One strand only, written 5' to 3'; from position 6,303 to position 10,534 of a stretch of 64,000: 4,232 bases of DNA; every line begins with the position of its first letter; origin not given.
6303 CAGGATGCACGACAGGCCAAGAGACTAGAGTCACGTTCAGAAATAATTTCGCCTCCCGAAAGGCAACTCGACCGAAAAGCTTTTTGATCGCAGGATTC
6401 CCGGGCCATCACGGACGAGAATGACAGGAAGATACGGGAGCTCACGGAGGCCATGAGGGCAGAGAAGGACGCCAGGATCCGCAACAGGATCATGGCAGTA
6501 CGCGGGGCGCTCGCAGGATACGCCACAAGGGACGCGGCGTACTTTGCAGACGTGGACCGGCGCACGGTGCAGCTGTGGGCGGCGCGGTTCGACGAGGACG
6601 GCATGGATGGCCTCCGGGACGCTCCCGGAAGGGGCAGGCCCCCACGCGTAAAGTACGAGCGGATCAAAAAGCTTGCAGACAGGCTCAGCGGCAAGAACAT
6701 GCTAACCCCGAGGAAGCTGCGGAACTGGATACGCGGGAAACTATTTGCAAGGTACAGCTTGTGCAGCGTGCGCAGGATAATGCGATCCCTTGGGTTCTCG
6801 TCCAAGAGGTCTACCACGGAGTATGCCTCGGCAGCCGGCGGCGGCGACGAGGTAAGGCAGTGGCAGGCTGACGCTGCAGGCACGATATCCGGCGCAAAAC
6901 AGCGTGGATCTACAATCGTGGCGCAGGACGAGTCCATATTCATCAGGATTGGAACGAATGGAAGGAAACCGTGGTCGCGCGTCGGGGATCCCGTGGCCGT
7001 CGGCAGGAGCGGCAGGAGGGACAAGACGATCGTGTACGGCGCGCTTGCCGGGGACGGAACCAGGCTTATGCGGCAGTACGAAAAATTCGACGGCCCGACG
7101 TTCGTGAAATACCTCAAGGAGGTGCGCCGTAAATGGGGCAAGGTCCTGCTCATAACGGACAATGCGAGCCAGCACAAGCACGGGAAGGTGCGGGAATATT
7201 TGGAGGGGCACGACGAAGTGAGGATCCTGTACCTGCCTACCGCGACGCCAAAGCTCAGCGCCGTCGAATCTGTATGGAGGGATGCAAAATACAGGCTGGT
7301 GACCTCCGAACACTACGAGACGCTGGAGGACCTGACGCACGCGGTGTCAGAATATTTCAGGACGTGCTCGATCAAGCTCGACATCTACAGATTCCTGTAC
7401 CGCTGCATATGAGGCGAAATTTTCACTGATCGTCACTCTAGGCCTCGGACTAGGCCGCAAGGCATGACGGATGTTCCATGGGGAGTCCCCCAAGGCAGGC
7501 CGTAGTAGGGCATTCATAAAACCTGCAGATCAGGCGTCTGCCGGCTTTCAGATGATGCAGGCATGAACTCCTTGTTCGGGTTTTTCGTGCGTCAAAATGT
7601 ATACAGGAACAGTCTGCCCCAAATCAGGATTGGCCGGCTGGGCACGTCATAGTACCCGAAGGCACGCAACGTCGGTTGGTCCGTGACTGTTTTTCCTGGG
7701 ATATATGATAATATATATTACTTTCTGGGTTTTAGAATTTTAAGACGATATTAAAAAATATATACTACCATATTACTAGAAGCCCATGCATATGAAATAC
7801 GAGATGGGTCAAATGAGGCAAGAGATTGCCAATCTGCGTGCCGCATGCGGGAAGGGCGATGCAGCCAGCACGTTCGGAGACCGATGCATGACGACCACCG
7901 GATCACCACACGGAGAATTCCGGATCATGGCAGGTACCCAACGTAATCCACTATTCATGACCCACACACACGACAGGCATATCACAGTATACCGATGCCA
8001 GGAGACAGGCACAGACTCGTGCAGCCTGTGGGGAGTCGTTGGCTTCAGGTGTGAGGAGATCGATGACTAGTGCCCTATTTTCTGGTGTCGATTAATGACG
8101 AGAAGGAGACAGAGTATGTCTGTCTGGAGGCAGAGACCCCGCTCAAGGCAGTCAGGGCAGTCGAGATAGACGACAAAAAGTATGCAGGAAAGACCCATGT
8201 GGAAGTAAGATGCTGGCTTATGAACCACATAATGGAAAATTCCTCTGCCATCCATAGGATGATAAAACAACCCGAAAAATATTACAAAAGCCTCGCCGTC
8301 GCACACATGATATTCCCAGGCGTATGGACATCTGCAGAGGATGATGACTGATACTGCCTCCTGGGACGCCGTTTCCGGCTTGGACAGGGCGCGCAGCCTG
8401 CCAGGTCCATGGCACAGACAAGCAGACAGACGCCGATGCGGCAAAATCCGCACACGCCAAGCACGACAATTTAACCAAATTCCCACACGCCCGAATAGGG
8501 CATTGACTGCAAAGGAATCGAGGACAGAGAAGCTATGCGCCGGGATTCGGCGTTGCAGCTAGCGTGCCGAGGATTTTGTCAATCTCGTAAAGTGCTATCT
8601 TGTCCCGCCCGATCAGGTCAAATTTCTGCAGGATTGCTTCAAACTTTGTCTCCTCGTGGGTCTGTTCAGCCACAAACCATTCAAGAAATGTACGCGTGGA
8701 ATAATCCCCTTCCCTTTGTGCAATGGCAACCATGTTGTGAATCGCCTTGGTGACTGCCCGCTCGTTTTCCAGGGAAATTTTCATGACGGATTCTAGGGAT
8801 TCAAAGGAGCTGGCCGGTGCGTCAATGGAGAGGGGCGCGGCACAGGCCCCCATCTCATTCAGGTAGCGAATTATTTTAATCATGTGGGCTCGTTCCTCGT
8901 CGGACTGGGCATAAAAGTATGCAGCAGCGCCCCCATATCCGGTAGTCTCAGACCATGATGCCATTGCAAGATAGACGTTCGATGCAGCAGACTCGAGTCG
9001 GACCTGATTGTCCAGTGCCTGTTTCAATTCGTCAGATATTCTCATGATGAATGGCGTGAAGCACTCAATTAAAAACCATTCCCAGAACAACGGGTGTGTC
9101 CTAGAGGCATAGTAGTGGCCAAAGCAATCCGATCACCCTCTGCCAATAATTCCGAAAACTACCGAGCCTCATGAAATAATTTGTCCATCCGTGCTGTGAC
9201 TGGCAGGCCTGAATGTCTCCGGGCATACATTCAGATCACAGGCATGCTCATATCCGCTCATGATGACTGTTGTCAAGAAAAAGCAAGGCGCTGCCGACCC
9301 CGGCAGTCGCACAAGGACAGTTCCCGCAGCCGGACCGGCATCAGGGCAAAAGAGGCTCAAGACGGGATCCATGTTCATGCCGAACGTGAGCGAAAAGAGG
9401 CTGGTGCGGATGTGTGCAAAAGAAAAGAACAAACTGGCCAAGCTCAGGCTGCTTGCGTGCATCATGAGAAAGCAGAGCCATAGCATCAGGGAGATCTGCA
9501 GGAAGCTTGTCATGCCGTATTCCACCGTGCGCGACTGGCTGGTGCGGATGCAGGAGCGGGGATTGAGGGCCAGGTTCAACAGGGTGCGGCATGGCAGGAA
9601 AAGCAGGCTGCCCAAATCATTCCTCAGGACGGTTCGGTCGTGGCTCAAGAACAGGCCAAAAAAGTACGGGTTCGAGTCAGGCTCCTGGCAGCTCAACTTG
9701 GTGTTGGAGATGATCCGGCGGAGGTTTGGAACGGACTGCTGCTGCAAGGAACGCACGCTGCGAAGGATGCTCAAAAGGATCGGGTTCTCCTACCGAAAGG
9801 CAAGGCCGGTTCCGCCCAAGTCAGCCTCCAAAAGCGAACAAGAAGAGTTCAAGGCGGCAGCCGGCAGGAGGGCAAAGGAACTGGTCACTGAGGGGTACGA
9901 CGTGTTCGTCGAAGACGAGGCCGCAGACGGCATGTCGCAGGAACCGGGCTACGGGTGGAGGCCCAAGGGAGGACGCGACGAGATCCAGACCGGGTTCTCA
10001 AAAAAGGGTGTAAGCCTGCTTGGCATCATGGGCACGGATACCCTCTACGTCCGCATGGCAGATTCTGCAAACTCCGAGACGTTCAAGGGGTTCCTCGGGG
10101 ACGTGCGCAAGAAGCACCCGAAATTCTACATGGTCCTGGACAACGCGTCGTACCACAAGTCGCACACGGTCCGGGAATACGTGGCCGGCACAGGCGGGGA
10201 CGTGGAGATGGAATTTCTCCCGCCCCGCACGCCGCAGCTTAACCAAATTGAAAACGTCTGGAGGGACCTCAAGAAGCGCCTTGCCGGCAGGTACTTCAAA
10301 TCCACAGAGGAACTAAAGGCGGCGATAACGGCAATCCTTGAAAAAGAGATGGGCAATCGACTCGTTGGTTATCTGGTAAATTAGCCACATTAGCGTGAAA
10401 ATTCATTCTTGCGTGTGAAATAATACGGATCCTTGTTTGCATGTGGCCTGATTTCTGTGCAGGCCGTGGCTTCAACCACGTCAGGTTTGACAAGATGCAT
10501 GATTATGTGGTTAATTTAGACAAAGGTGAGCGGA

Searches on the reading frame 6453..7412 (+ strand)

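Call 55: search_protein_families(library=pfam, proteins=[window:6453-7412:+], max_evalue=0.01)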
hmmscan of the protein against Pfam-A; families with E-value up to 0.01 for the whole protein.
window:6453-7412:+ (319 aa): 6 families
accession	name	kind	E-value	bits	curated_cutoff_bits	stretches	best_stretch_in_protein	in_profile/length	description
PF13358.12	DDE_3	-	2.3e-19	70.1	28.6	1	155-294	2-145/146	DDE superfamily endonuclease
PF13565.12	HTH_32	-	2.3e-12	47.7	33.7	1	38-110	1-73/73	Homeodomain-like domain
PF13551.12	HTH_29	-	1.1e-10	41.8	28.1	1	12-66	1-56/64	Winged helix-turn helix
PF13518.12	HTH_28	-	1.1e-05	25.8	25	1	15-62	5-52/52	Helix-turn-helix domain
PF13384.12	HTH_23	-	3.1e-05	24.1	24.6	1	6-55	1-50/50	Homeodomain-like domain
PF13011.12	LZ_Tnp_IS481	-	0.00053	20.7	22.2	1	13-61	16-64/85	leucine-zipper of insertion element IS481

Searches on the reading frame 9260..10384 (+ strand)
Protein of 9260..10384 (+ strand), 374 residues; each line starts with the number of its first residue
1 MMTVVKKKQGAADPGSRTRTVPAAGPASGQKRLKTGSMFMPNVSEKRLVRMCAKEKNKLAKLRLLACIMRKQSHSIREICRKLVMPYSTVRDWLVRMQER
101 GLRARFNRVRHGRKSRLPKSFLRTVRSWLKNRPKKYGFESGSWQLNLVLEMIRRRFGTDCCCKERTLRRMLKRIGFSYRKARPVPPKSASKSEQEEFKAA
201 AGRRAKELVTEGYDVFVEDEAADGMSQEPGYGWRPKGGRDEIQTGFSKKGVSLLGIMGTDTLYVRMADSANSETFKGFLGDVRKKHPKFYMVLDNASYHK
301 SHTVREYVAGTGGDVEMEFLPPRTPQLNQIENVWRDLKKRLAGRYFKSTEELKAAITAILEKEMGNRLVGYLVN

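Call 55: search_protein_families(library=pfam, proteins=[window:9260-10384:+], max_evalue=0.01)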
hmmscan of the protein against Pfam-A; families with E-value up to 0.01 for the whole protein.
window:9260-10384:+ (374 aa): 8 families
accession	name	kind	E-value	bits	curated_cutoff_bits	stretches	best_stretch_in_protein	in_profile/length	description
PF13358.12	DDE_3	-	1.5e-26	93.4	28.6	1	219-353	6-146/146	DDE superfamily endonuclease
PF13592.12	HTH_33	-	5.4e-11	42.4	25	1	141-199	3-58/60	Winged helix-turn helix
PF13565.12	HTH_32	-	2.4e-06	28.4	33.7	1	89-171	1-73/73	Homeodomain-like domain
PF13551.12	HTH_29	-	3.4e-06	27.5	28.1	1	63-116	1-55/64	Winged helix-turn helix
PF13518.12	HTH_28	-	2.2e-05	24.9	25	1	61-105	2-44/52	Helix-turn-helix domain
PF13384.12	HTH_23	-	0.00011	22.3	24.6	1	55-102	4-46/50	Homeodomain-like domain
PF07592.17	DDE_Tnp_ISAZ013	-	0.00021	20.9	26.9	0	302-357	202-258/308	Rhodopirellula transposase DDE domain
PF09339.16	HTH_IclR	-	0.0018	18.4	22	1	62-102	6-47/52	IclR helix-turn-helix domain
